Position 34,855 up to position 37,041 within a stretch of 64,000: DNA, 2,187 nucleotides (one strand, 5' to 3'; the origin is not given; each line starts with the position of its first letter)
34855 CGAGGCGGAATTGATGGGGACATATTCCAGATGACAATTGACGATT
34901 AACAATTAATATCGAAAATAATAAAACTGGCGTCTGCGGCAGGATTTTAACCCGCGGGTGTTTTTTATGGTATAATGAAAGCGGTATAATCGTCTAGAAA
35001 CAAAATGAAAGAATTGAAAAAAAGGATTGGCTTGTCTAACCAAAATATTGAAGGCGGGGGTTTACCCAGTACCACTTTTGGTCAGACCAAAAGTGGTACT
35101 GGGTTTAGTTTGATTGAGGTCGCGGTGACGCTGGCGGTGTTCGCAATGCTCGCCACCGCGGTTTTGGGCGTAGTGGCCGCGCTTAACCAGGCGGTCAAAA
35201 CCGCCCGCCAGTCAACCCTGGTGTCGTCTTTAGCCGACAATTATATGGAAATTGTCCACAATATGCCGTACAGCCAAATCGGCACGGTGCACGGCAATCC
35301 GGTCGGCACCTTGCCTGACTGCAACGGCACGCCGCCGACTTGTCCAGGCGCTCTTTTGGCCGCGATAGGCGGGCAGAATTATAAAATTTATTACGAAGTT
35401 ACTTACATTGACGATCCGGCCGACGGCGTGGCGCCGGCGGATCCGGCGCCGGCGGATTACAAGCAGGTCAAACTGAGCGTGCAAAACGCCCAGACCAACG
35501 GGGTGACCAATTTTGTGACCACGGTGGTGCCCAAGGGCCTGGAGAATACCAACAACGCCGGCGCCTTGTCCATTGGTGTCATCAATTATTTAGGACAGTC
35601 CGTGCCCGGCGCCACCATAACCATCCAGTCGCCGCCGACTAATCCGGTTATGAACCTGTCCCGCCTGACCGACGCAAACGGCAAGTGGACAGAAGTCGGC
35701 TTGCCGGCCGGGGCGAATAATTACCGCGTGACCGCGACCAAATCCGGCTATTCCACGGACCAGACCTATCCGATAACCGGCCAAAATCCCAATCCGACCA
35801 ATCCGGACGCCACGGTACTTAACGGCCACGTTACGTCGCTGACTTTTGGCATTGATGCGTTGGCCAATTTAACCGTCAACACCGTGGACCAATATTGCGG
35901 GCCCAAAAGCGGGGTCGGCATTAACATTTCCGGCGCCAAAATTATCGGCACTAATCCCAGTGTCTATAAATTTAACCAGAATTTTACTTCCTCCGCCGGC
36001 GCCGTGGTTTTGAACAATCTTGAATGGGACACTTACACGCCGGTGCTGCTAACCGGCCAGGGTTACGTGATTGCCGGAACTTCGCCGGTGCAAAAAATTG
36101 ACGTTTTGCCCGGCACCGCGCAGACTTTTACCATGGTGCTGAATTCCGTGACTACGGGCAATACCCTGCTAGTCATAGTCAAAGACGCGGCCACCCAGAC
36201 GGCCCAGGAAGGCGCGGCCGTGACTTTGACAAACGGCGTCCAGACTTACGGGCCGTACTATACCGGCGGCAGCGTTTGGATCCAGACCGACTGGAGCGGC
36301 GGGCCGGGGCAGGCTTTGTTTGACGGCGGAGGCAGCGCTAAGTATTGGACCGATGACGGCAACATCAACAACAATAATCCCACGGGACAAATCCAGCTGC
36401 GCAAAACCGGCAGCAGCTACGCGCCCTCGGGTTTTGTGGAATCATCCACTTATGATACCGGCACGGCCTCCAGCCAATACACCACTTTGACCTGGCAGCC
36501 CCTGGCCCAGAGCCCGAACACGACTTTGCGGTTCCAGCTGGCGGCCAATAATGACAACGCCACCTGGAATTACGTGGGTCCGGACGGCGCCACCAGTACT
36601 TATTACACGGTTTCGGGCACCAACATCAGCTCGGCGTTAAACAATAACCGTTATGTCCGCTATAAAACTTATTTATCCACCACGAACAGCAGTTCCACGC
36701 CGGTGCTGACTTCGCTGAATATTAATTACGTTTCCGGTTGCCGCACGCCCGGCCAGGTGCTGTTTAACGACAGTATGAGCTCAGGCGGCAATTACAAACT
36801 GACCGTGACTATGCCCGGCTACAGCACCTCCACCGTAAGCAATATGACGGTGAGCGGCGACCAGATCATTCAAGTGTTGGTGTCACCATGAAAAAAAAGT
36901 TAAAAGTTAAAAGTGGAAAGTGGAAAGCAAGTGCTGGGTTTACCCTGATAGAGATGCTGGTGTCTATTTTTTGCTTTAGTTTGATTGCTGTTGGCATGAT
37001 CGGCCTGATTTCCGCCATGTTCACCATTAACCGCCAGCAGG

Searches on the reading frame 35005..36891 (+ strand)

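Call 75: search_protein_families(library=pfam, proteins=[window:35005-36891:+], max_evalue=0.0001)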
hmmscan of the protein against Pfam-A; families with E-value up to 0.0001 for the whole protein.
window:35005-36891:+ (628 aa): 1 family
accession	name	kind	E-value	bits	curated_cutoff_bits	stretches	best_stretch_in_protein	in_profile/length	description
PF13620.12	CarboxypepD_reg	-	7.5e-12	45.9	32.3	1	192-269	6-79/82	Carboxypeptidase regulatory-like domain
